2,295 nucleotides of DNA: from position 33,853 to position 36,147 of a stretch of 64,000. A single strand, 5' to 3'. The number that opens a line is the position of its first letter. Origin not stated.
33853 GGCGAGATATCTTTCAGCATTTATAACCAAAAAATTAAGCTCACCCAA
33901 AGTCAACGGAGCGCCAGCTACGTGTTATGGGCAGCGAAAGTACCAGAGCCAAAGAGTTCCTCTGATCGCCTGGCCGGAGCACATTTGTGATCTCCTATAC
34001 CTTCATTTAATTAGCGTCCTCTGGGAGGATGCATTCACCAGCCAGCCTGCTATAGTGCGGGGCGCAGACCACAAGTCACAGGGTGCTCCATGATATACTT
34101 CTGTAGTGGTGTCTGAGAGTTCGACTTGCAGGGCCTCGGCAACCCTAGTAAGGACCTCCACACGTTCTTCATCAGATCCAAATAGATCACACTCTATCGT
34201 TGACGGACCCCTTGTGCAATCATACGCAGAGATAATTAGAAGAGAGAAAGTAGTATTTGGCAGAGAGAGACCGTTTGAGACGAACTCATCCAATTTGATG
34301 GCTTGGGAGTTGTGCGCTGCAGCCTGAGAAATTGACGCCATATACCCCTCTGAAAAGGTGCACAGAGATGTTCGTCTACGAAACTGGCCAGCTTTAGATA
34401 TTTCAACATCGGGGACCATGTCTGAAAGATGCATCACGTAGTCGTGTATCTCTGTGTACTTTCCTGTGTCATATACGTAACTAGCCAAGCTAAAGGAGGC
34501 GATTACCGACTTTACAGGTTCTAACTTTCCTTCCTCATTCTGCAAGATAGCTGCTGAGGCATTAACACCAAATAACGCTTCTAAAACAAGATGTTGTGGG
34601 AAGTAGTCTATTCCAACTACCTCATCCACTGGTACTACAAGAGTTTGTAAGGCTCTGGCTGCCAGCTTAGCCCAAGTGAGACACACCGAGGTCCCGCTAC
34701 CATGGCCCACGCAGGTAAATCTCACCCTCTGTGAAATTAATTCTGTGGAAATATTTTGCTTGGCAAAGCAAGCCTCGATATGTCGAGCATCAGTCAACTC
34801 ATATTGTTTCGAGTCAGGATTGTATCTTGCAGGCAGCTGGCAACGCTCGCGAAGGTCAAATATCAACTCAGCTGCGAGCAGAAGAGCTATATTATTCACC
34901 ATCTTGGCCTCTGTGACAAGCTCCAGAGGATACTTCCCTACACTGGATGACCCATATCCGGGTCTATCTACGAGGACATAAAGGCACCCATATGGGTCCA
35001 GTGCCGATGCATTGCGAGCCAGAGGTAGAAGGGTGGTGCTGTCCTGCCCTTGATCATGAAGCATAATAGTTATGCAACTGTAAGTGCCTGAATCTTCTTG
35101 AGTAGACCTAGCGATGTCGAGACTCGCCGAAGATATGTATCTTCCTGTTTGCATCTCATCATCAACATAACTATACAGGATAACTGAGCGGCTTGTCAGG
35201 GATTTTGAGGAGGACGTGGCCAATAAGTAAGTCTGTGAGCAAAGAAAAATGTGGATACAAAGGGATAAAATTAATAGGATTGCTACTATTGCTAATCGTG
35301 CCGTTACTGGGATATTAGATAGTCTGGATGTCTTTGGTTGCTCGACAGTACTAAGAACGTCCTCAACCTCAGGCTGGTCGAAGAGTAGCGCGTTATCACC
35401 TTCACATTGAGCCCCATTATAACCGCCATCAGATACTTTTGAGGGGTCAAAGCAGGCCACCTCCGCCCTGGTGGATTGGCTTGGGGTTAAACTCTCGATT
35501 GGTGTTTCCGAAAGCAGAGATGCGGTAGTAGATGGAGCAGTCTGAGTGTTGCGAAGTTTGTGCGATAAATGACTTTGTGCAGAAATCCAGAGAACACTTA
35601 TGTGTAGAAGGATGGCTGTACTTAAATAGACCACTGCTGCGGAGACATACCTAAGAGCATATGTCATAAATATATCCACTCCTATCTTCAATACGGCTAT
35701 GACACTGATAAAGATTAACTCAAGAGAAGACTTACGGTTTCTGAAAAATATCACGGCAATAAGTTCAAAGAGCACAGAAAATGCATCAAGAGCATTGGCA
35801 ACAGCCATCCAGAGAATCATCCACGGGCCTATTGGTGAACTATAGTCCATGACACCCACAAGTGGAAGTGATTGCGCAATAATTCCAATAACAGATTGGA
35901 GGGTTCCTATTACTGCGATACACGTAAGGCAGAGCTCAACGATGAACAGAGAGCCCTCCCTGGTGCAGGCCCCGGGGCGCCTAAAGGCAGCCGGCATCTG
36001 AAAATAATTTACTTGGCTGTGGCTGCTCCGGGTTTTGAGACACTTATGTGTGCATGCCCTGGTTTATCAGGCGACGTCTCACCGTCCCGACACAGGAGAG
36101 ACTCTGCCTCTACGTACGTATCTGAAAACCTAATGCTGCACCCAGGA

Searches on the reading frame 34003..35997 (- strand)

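Call 30: search_protein_families(library=pfam, proteins=[window:34003-35997:-], max_evalue=0.01)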
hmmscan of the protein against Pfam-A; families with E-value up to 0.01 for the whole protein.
window:34003-35997:- (664 aa): 1 family
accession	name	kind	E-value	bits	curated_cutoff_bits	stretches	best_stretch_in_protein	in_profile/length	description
PF13927.12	Ig_3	-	0.0092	16.9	30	0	285-309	51-75/78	Immunoglobulin domain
